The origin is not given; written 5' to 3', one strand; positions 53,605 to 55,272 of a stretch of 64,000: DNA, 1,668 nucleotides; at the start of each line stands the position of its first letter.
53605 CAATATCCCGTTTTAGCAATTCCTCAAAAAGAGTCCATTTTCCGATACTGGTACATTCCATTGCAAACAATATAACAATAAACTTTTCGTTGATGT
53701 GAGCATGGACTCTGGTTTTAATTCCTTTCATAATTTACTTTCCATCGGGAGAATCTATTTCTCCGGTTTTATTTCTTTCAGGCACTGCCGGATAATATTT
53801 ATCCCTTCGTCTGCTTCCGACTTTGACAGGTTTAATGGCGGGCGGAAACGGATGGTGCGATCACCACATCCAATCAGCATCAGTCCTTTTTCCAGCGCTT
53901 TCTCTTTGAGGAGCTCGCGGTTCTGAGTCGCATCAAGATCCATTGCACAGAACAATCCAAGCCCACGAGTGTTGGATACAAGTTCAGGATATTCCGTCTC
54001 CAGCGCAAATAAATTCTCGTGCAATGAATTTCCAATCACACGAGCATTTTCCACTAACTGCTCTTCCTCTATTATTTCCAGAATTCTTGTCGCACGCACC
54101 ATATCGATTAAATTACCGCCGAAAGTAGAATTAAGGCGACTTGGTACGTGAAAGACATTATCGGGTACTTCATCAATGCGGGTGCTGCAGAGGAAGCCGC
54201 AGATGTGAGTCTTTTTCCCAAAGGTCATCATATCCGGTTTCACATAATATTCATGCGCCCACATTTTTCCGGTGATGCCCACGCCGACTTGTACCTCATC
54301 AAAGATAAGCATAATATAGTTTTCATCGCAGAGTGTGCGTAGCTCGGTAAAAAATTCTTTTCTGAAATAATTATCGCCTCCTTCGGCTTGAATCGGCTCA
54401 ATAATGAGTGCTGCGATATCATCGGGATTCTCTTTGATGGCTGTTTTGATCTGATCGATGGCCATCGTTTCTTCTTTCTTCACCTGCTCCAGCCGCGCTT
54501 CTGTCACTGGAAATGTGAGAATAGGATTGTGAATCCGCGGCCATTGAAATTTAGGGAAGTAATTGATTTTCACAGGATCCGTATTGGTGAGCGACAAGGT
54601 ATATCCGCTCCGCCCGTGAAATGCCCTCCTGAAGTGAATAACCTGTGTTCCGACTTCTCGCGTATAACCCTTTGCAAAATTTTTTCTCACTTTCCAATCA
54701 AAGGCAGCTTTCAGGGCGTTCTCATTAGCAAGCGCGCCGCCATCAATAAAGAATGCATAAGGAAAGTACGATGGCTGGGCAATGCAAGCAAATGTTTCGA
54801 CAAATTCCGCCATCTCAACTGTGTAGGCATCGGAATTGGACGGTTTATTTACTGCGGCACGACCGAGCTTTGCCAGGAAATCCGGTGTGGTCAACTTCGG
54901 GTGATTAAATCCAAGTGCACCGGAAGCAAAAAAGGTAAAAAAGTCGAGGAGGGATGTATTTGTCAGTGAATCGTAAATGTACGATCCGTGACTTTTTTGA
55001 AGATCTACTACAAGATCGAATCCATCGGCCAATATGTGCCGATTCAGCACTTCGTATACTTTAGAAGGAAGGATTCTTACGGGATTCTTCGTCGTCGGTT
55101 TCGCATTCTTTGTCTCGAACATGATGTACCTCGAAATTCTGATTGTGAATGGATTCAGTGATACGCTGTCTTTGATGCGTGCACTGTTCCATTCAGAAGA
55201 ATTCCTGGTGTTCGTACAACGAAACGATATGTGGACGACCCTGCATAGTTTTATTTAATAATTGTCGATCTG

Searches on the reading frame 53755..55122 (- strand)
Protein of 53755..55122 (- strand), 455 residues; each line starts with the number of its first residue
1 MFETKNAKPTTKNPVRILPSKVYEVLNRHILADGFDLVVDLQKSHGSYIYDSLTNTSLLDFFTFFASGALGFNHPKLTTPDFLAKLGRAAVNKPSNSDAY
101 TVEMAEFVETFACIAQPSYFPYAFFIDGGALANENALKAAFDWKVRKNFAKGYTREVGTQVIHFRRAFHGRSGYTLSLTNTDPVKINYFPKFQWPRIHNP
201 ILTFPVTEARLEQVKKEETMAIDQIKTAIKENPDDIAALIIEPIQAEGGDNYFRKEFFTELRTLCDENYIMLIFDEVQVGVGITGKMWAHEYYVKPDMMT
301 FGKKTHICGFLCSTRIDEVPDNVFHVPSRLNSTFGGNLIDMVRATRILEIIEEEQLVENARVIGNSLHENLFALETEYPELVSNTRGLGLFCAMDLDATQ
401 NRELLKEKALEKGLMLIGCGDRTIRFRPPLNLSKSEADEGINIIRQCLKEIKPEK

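Call 3: search_protein_families(library=pfam, proteins=[window:53755-55122:-])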
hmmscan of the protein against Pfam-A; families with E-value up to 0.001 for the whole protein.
window:53755-55122:- (455 aa): 1 family
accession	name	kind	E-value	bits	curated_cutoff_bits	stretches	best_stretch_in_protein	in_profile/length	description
PF00202.27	Aminotran_3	-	6.9e-84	282.3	30.5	1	38-448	10-403/403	Aminotransferase class-III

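Call 4: search_protein_families(library=ncbifam, proteins=[window:53755-55122:-])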
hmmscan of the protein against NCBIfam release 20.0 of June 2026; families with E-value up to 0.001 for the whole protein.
window:53755-55122:- (455 aa): 69 families (the best 25 are shown)
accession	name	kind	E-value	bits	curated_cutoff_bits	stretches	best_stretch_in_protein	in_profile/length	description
TIGR03251.1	LAT_fam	equivalog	3.3e-194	645.4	520.8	1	19-449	1-433/433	L-lysine 6-transaminase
TIGR00699.1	GABAtrns_euk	equivalog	1.8e-74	251.2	567.15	1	21-446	24-462/464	4-aminobutyrate--2-oxoglutarate transaminase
NF004426.0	PRK05769.1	equivalog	2.1e-62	211.4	552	1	40-451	39-440/441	acetyl ornithine aminotransferase family protein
NF005993.0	PRK08117.1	subfamily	3.6e-60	203.8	574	1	33-452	23-431/433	aspartate aminotransferase family protein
NF002325.0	PRK01278.1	subfamily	4.9e-60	203.2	372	1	39-453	15-391/395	acetylornithine transaminase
TIGR00707.1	argD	subfamily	7.2e-58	196.2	410.05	1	39-448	11-380/381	acetylornithine/succinylornithine family transaminase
NF002874.0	PRK03244.1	equivalog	2.1e-49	168.4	457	1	39-452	27-396/399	acetylornithine transaminase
TIGR01885.1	Orn_aminotrans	equivalog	1.8e-48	165.3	378.4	1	37-449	19-402/402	ornithine--oxo-acid transaminase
NF002797.0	PRK02936.1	equivalog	2.7e-47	161.3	496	1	38-450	12-379/385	acetylornithine transaminase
TIGR00700.1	GABAtrnsam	equivalog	5.2e-47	160.4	506.65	1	42-449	20-419/420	4-aminobutyrate--2-oxoglutarate transaminase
NF003468.0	PRK05093.1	subfamily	1.8e-44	152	522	1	42-451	28-402/405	acetylornithine/succinyldiaminopimelate transaminase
NF005985.0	PRK08088.1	equivalog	3.2e-44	151.3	713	1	149-452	121-425/426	4-aminobutyrate--2-oxoglutarate transaminase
NF006733.0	PRK09264.1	subfamily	4.3e-44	150.7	438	1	41-452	25-418/425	diaminobutyrate--2-oxoglutarate transaminase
NF009047.0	PRK12381.1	subfamily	4.5e-44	150.9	630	2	221-451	169-400/406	bifunctional succinylornithine transaminase/acetylornithine transaminase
NF005692.0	PRK07495.1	equivalog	6.7e-44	150.2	724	1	121-452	102-423/425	4-aminobutyrate--2-oxoglutarate transaminase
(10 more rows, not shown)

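Call 71: find_homologous_proteins(query=window:53755-55122:-, max_evalue=1e-50)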
Query window:53755-55122:- (455 aa): 8000 proteins with E <= 1e-50 among 8000 candidates; the best 120 are listed.
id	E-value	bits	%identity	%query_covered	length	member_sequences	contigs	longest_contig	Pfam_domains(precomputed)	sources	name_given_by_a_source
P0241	0.0e+0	1047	100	100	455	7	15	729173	PF00202.28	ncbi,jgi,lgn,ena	jgi:L-lysine 6-transaminase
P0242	2.8e-284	961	91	100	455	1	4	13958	PF00202.28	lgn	-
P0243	2.9e-262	888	84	100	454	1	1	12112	PF00202.28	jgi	jgi:L-lysine 6-transaminase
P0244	1.4e-261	886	83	100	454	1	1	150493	PF00202.28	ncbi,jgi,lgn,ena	ncbi:MAG: L-lysine 6-transaminase [Bacteroidota bacterium]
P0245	1.5e-261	886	83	99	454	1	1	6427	PF00202.28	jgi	jgi:L-lysine 6-transaminase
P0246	1.9e-260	882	83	100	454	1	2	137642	PF00202.28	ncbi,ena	-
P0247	2.6e-260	882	83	100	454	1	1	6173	PF00202.28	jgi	jgi:L-lysine 6-transaminase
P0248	3.9e-260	881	83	100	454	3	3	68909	PF00202.28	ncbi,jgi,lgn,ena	ncbi:MAG: L-lysine 6-transaminase [Bacteroidota bacterium]|jgi:L-lysine 6-transaminase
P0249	4.5e-260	881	83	100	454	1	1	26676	PF00202.28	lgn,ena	-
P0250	6.9e-260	880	83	100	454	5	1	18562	PF00202.28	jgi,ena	-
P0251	2.4e-259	878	83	100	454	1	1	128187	PF00202.28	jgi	jgi:L-lysine 6-transaminase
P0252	2.5e-259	878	83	100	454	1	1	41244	PF00202.28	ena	-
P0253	3.4e-259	878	83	100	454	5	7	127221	PF00202.28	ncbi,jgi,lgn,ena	-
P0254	4.6e-259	878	83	100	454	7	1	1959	PF00202.28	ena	-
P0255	6.3e-259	877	83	100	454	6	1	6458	PF00202.28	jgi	-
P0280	1.7e-249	846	80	100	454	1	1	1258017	PF00202.28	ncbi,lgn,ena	-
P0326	1.8e-231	787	73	99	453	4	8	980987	PF00202.28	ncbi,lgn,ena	-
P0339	9.3e-226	768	72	98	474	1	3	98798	PF00202.28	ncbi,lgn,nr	ncbi:MAG: L-lysine 6-transaminase [Ignavibacteriales bacterium]|nr:L-lysine 6-transaminase [Ignaviba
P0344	6.9e-225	765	74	96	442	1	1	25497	PF00202.28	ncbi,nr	ncbi:MAG: L-lysine 6-transaminase [Ignavibacteriae bacterium]|nr:MAG: L-lysine 6-transaminase [Ignav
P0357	7.4e-222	755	73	98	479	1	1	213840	PF00202.28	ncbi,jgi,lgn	-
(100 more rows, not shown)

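Call 72: find_encoding_contigs(protein=P0244, flank=10000, max_places=1)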
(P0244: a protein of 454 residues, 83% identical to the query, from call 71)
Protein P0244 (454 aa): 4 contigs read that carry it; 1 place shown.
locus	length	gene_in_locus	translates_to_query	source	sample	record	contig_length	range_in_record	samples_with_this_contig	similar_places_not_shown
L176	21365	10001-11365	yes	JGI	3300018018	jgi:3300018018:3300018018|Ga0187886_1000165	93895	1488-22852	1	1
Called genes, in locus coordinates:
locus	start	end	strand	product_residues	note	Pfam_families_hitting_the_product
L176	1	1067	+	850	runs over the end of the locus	?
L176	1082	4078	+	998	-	-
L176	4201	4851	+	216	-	PF18962:Por_Secre_tail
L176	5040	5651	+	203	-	PF02660:G3P_acyltransf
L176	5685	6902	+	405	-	PF00089:Trypsin, PF10459:Peptidase_S46 (faint), PF13365:Trypsin_2, PF00595:PDZ, PF13180:PDZ_2, PF17820:PDZ_6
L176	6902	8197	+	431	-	PF00206:Lyase_1, PF10397:ADSL_C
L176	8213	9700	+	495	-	PF00171:Aldedh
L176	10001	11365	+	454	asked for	PF00202:Aminotran_3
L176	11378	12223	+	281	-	PF02540:NAD_synthase, PF03054:tRNA_Me_trans (faint), PF06508:QueC (faint)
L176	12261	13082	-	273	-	PF00532:Peripla_BP_1, PF13407:Peripla_BP_4, PF13377:Peripla_BP_3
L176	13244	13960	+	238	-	PF00590:TP_methylase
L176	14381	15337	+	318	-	-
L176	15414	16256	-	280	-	PF00561:Abhydrolase_1, PF03096:Ndr (weak), PF12146:Hydrolase_4, PF12697:Abhydrolase_6, PF00561:Abhydrolase_1 (weak)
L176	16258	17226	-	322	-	-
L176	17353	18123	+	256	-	PF00561:Abhydrolase_1, PF07819:PGAP1 (faint), PF12146:Hydrolase_4, PF12697:Abhydrolase_6, PF00561:Abhydrolase_1 (weak)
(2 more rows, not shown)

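Call 73: find_encoding_contigs(protein=P0280, flank=10000, max_places=1)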
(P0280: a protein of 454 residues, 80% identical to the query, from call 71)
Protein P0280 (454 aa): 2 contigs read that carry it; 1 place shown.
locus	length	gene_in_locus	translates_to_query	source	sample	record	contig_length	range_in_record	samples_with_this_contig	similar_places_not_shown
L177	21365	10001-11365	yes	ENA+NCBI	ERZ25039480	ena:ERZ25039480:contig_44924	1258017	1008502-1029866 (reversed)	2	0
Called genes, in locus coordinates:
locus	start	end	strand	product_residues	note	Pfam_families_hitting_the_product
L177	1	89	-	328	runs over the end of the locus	PF13580:SIS_2 (faint), PF01380:SIS, PF00571:CBS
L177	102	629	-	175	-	PF00702:Hydrolase (weak), PF08282:Hydrolase_3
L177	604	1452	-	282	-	-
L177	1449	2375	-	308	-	PF01555:N6_N4_Mtase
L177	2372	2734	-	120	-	-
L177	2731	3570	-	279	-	PF00793:DAHP_synth_1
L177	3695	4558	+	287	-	PF00288:GHMP_kinases_N, PF08544:GHMP_kinases_C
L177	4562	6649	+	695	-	PF07715:Plug, PF00593:TonB_dep_Rec_b-barrel, PF14121:Porin_10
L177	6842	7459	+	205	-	PF02660:G3P_acyltransf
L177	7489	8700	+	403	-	PF00089:Trypsin, PF13365:Trypsin_2, PF00595:PDZ, PF13180:PDZ_2, PF17820:PDZ_6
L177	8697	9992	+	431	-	PF00206:Lyase_1, PF10397:ADSL_C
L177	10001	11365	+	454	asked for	PF00202:Aminotran_3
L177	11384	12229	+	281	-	PF02540:NAD_synthase, PF03054:tRNA_Me_trans (faint), PF06508:QueC (faint)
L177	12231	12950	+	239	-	PF00590:TP_methylase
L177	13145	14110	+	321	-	-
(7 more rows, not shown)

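Call 74: find_encoding_contigs(protein=P0326, flank=10000, max_places=1)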
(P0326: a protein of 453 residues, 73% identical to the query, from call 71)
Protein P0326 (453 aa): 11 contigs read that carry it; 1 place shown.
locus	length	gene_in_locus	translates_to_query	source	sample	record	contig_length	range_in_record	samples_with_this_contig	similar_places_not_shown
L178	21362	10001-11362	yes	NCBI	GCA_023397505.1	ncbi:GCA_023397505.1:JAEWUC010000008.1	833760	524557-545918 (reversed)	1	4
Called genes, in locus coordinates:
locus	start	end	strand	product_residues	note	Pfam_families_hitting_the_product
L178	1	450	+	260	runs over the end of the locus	PF00290:Trp_syntA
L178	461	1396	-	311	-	PF00892:EamA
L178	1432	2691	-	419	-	PF00989:PAS, PF08448:PAS_4, PF13426:PAS_9, PF08447:PAS_3, PF00512:HisKA, PF02518:HATPase_c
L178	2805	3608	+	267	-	PF13353:Fer4_12, PF04055:Radical_SAM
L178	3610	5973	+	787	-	PF02901:PFL-like, PF01228:Gly_radical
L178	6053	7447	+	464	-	PF05195:AMP_N, PF00557:Peptidase_M24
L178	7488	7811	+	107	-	PF03819:MazG (weak), PF12643:MazG-like (weak)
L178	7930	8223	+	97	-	-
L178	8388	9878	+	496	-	PF00171:Aldedh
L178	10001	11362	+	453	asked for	PF00202:Aminotran_3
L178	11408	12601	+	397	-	PF02515:CoA_transf_3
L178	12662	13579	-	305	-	PF00682:HMGL-like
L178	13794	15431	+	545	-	PF00171:Aldedh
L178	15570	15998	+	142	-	PF00571:CBS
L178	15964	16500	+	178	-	PF11026:DUF2721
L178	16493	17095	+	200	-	PF03588:Leu_Phe_trans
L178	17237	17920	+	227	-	-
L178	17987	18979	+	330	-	PF01116:F_bP_aldolase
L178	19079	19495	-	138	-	PF00034:Cytochrom_C, PF13442:Cytochrome_CBB3 (weak)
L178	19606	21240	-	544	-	PF07833:Cu_amine_oxidN1 (weak), PF01520:Amidase_3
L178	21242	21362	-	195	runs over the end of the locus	PF04191:PEMT, PF04140:ICMT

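Call 75: find_encoding_contigs(protein=P0344, flank=10000, max_places=1)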
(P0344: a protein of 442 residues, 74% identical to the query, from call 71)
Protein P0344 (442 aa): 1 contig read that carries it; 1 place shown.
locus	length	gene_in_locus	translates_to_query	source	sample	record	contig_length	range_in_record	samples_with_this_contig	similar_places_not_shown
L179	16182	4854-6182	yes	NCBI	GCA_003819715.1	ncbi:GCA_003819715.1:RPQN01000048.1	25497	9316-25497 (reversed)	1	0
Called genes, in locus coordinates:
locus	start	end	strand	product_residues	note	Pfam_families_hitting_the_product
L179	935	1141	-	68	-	-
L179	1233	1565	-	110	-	-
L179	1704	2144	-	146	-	-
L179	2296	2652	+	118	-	PF02518:HATPase_c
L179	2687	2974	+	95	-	-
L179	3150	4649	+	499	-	PF00171:Aldedh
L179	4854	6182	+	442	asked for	PF00202:Aminotran_3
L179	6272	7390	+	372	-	PF00180:Iso_dh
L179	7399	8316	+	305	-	PF00682:HMGL-like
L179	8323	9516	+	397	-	PF02515:CoA_transf_3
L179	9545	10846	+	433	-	PF00330:Aconitase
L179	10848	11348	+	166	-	PF00694:Aconitase_C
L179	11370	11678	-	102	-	-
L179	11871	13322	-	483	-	PF00072:Response_reg, PF00158:Sigma54_activat, PF14532:Sigma54_activ_2, PF25601:AAA_lid_14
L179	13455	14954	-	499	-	PF02518:HATPase_c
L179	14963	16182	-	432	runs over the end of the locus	PF01547:SBP_bac_1, PF13416:SBP_bac_8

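Call 76: find_encoding_contigs(protein=P0357, flank=10000, max_places=1)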
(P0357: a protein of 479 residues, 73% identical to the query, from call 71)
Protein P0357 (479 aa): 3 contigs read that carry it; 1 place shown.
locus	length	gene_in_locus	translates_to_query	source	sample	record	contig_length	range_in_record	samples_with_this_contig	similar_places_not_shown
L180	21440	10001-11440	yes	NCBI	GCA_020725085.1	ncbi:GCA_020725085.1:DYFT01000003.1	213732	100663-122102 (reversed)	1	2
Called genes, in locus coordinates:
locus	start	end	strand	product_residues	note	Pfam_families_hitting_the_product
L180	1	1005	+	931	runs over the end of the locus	PF01326:PPDK_N, PF00391:PEP-utilizers, PF02896:PEP-utilizers_C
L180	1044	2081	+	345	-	PF02547:Queuosine_synth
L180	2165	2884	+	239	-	PF01128:IspD, PF02348:CTP_transf_3 (weak), PF12804:NTP_transf_3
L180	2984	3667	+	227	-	PF02660:G3P_acyltransf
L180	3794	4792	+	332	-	PF01210:NAD_Gly3P_dh_N, PF02558:ApbA (weak), PF03807:F420_oxidored (weak), PF07479:NAD_Gly3P_dh_C, PF20618:GPD_NAD_C_bact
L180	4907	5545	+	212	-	PF02660:G3P_acyltransf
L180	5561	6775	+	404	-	PF00089:Trypsin, PF13365:Trypsin_2, PF00595:PDZ, PF13180:PDZ_2, PF17820:PDZ_6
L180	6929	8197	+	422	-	PF00206:Lyase_1, PF10397:ADSL_C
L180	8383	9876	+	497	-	PF00171:Aldedh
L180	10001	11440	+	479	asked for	PF00202:Aminotran_3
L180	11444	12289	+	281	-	PF02540:NAD_synthase, PF03054:tRNA_Me_trans (faint)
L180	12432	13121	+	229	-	PF00590:TP_methylase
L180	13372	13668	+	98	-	PF00166:Cpn10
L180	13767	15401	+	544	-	PF00118:Cpn60_TCP1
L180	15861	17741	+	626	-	PF01807:Zn_ribbon_DnaG, PF08275:DNAG_N, PF01751:Toprim, PF13155:Toprim_2, PF13362:Toprim_3, PF13662:Toprim_4, PF10410:DnaB_bind, PF28534:DUF8430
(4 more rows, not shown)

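Call 77: find_encoding_contigs(protein=P0339, flank=10000, max_places=1)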
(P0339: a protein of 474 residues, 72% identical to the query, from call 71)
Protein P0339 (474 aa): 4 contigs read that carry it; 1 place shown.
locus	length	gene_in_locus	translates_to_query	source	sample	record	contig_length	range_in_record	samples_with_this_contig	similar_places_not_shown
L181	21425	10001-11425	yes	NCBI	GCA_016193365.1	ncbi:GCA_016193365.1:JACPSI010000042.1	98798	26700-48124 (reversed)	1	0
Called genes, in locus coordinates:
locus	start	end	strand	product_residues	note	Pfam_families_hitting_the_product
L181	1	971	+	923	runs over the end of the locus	PF01326:PPDK_N, PF00391:PEP-utilizers, PF02896:PEP-utilizers_C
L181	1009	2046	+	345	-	PF02547:Queuosine_synth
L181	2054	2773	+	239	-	PF01128:IspD, PF02348:CTP_transf_3, PF12804:NTP_transf_3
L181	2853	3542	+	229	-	PF02660:G3P_acyltransf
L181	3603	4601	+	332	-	PF01210:NAD_Gly3P_dh_N, PF02558:ApbA, PF03446:NAD_binding_2 (faint), PF03807:F420_oxidored (weak), PF07479:NAD_Gly3P_dh_C, PF20618:GPD_NAD_C_bact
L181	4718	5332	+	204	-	PF02660:G3P_acyltransf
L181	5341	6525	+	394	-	PF00089:Trypsin, PF10459:Peptidase_S46 (faint), PF13365:Trypsin_2, PF00595:PDZ, PF13180:PDZ_2, PF14685:PDZ_Tricorn (faint), PF17820:PDZ_6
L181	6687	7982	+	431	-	PF00206:Lyase_1, PF10397:ADSL_C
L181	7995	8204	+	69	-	-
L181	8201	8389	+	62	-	PF07927:HicA_toxin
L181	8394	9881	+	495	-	PF00171:Aldedh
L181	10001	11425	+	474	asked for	PF00202:Aminotran_3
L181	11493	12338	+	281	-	PF02540:NAD_synthase, PF03054:tRNA_Me_trans (faint)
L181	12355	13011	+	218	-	PF00590:TP_methylase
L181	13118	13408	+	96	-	PF00166:Cpn10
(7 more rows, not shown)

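Call 80: search_protein_families(library=ncbifam, max_evalue=1e-30, proteins=[L178:13794-15431:+, L178:8388-9878:+, L178:12662-13579:-, L178:11408-12601:+])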
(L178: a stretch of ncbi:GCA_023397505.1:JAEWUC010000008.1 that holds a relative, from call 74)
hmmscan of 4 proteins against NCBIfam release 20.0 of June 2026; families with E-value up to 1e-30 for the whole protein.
L178:13794-15431:+ (545 aa): 34 families (the best 25 are shown)
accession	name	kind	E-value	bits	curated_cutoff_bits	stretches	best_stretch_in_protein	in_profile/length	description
TIGR01236.1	D1pyr5carbox1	equivalog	1.2e-238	793.1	613.6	1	13-542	2-532/533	L-glutamate gamma-semialdehyde dehydrogenase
NF002852.0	PRK03137.1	subfamily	3.4e-109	366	648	1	14-531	8-514/514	L-glutamate gamma-semialdehyde dehydrogenase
TIGR01237.1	D1pyr5carbox2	equivalog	1e-96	324.8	659.65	1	28-531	17-511/511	L-glutamate gamma-semialdehyde dehydrogenase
NF008869.0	PRK11904.1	equivalog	5.2e-76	256.3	747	1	25-530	536-1027/1042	bifunctional proline dehydrogenase/L-glutamate gamma-semialdehyde dehydrogenase PutA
TIGR01238.1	D1pyr5carbox3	equivalog_domain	1.4e-61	208.6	485.2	1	27-524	22-498/500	L-glutamate gamma-semialdehyde dehydrogenase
NF042993.1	AlphKGSA_gudD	equivalog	5.3e-61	206.8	770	1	52-510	15-461/481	alpha-ketoglutaric semialdehyde dehydrogenase GucD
NF008772.0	PRK11809.1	equivalog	2.8e-60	204.1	1750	1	46-526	650-1111/1318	trifunctional transcriptional regulator/proline dehydrogenase/L-glutamate gamma-semialdehyde dehydrogenase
NF006916.0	PRK09407.1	equivalog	4.8e-59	200.3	521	1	54-529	32-492/526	succinic semialdehyde dehydrogenase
NF052305.1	DioxValDhHalo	equivalog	3.4e-54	184.5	750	1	51-509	15-460/483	2,5-dioxovalerate dehydrogenase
TIGR01804.1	BADH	equivalog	5.2e-54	183.5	668.6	1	55-509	12-452/467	betaine-aldehyde dehydrogenase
TIGR02299.1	HpaE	equivalog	1.2e-53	182.4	638.35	1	54-515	14-463/488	5-carboxymethyl-2-hydroxymuconate semialdehyde dehydrogenase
NF010000.0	PRK13473.1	subfamily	6.9e-53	179.9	615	1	46-508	6-452/475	aminobutyraldehyde dehydrogenase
NF040792.1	glyc_ald_dh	equivalog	1.4e-49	169.4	760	1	68-509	27-454/488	D-glyceraldehyde dehydrogenase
NF009725.0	PRK13252.1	equivalog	7.2e-49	166.5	593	1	54-511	20-462/488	betaine-aldehyde dehydrogenase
NF007497.0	PRK10090.1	equivalog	2.8e-47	161.6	500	1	58-508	24-457/480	aldehyde dehydrogenase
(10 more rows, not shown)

L178:8388-9878:+ (496 aa): 38 families (the best 25 are shown)
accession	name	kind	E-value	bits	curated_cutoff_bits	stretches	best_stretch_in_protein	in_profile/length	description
NF042993.1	AlphKGSA_gudD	equivalog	7.4e-171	569.1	770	1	3-481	2-480/481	alpha-ketoglutaric semialdehyde dehydrogenase GucD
NF052305.1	DioxValDhHalo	equivalog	4.4e-160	533.7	750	1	1-483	1-483/483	2,5-dioxovalerate dehydrogenase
TIGR02299.1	HpaE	equivalog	8.7e-139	463.2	638.35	1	6-482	2-477/488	5-carboxymethyl-2-hydroxymuconate semialdehyde dehydrogenase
TIGR01804.1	BADH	equivalog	9.3e-139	462.9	668.6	1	8-475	1-465/467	betaine-aldehyde dehydrogenase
NF002852.0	PRK03137.1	subfamily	6.8e-125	417.7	648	1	3-479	35-510/514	L-glutamate gamma-semialdehyde dehydrogenase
NF009725.0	PRK13252.1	equivalog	3.5e-124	414.9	593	1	4-483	6-481/488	betaine-aldehyde dehydrogenase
NF040792.1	glyc_ald_dh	equivalog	3.6e-118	395.6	760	1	6-486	2-478/488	D-glyceraldehyde dehydrogenase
TIGR01780.1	SSADH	subfamily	1.7e-115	386.5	646.35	1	26-471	3-443/448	succinate-semialdehyde dehydrogenase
TIGR01237.1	D1pyr5carbox2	equivalog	2.6e-115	386.1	659.65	1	4-478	32-506/511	L-glutamate gamma-semialdehyde dehydrogenase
NF010000.0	PRK13473.1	subfamily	2.7e-115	385.7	615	1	6-469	4-461/475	aminobutyraldehyde dehydrogenase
NF045736.1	PaDhStyDRhodo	equivalog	3.1e-114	382.2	800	1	6-480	4-476/479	phenylacetaldehyde dehydrogenase StyD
NF050084.1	pip_6_carb_DH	equivalog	7.8e-114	381.2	730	1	27-491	4-470/475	L-piperidine-6-carboxylate dehydrogenase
NF045735.1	PaDhStyDPseudo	equivalog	3.4e-112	375.6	850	1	7-483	5-483/483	phenylacetaldehyde dehydrogenase StyD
NF040648.1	lactal_redase_Meth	equivalog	1.9e-110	370.1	650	1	8-479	2-460/463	lactaldehyde dehydrogenase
NF006916.0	PRK09407.1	equivalog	4e-110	368.9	521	1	16-477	30-488/526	succinic semialdehyde dehydrogenase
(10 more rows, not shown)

L178:12662-13579:- (305 aa): 1 family
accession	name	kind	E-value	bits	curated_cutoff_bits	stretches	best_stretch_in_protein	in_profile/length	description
NF004283.0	PRK05692.1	subfamily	3.1e-79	266.2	246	1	4-297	4-293/300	hydroxymethylglutaryl-CoA lyase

L178:11408-12601:+ (397 aa): 6 families
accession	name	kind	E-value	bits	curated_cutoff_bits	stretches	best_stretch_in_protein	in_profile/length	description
NF052585.1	SucGlutTfsCaiB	equivalog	3.6e-86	289.2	750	1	4-381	8-388/394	succinate--glutarate CoA-transferase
NF003809.0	PRK05398.1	subfamily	2.9e-75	253.4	442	1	2-209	3-207/416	formyl-CoA transferase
NF008511.0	PRK11430.1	equivalog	3.8e-71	240.2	522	1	4-337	10-339/381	CoA:oxalate CoA-transferase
TIGR03253.1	oxalate_frc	equivalog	2.9e-70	237.1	504.2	1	2-208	2-205/416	formyl-CoA transferase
NF041294.1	Scnl_mescCoAtase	equivalog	2e-69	234.6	700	1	1-379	1-381/381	succinyl-CoA:mesaconate CoA-transferase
NF002914.1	PRK03525.1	equivalog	3e-51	174.6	413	1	4-394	10-394/400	L-carnitine CoA-transferase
